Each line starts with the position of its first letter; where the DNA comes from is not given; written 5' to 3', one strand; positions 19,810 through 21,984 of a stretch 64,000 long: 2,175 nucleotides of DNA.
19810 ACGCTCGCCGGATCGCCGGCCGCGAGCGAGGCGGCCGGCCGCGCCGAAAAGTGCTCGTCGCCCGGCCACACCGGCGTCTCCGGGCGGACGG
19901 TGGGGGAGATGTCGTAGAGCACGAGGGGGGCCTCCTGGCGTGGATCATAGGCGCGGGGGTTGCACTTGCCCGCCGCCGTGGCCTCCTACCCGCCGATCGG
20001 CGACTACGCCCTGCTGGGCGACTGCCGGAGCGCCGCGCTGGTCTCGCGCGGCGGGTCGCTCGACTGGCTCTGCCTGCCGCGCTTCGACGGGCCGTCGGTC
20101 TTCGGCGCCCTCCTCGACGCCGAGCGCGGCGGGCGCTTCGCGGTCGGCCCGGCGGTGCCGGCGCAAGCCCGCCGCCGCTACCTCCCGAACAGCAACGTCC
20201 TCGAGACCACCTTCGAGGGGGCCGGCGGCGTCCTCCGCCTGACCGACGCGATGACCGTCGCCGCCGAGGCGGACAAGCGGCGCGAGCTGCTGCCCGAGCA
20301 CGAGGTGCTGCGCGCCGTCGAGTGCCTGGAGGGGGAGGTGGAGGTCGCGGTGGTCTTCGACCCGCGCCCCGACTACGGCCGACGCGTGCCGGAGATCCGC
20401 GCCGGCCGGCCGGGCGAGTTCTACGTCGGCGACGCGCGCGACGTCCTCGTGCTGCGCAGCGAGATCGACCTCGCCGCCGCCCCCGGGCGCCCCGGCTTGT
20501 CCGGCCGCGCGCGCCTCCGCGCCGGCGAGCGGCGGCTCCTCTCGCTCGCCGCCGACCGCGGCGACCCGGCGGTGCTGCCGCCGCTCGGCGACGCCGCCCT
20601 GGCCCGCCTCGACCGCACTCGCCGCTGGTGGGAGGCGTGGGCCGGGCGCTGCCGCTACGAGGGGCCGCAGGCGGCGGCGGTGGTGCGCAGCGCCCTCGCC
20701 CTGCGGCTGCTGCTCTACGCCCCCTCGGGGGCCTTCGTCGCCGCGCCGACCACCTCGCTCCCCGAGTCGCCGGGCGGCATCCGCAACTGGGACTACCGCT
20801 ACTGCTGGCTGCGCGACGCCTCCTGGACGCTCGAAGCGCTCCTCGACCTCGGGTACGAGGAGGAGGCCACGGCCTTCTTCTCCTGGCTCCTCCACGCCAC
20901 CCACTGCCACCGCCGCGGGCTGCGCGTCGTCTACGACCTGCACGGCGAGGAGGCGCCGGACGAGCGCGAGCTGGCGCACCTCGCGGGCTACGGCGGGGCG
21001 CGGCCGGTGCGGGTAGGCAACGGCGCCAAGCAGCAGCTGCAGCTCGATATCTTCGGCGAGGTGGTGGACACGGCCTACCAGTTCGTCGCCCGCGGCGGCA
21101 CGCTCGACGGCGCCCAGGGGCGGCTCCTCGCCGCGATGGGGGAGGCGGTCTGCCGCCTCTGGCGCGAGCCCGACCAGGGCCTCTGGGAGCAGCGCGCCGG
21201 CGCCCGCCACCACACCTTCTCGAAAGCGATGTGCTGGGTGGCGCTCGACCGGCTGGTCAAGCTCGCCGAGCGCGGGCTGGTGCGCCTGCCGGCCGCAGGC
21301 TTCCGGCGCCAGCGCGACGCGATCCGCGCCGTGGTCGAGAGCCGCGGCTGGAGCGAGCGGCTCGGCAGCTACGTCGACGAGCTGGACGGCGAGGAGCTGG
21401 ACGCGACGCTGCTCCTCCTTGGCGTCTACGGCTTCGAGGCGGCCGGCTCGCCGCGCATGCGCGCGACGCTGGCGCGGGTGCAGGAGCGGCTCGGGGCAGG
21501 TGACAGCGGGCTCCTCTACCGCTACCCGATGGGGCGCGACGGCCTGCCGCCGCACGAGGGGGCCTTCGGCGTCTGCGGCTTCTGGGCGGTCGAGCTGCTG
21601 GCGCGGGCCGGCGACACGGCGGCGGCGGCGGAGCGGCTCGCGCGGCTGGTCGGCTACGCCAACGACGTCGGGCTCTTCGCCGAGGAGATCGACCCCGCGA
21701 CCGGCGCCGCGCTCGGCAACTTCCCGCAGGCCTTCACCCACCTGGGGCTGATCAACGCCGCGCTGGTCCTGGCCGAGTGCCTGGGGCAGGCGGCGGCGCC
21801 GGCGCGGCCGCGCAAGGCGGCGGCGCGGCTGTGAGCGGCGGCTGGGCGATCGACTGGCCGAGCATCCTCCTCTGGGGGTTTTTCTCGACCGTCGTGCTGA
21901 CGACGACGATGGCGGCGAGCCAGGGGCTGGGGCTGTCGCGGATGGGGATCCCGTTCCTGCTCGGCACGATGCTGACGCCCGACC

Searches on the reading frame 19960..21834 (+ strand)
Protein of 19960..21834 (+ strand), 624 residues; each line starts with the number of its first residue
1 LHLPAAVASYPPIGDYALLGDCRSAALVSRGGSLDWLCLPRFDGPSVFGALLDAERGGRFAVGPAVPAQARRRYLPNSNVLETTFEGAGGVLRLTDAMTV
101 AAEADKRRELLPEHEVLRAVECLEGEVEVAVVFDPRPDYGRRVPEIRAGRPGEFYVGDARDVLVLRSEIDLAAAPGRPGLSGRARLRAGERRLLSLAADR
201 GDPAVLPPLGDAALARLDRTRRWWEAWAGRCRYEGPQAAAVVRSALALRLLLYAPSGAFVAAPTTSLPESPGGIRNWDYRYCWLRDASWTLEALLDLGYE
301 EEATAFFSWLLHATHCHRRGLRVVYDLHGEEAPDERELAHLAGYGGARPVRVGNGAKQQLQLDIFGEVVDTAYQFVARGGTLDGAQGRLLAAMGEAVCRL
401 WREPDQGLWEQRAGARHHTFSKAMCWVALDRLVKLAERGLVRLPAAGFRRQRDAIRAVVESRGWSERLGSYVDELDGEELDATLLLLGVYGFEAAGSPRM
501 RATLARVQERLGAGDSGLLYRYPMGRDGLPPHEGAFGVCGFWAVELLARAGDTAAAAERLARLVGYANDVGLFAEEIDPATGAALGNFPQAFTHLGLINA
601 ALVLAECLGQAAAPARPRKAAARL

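Call 70: search_protein_families(library=pfam, proteins=[window:19960-21834:+], max_evalue=1e-8)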
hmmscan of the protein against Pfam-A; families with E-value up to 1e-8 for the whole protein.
window:19960-21834:+ (624 aa): 2 families
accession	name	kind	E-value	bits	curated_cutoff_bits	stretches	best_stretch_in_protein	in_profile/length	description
PF00723.27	Glyco_hydro_15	-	3.8e-63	214.3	22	1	236-557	2-339/427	Glycosyl hydrolases family 15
PF19291.4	TREH_N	-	8.5e-16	58.3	23.1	1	11-167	13-155/211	Trehalase-like, N-terminal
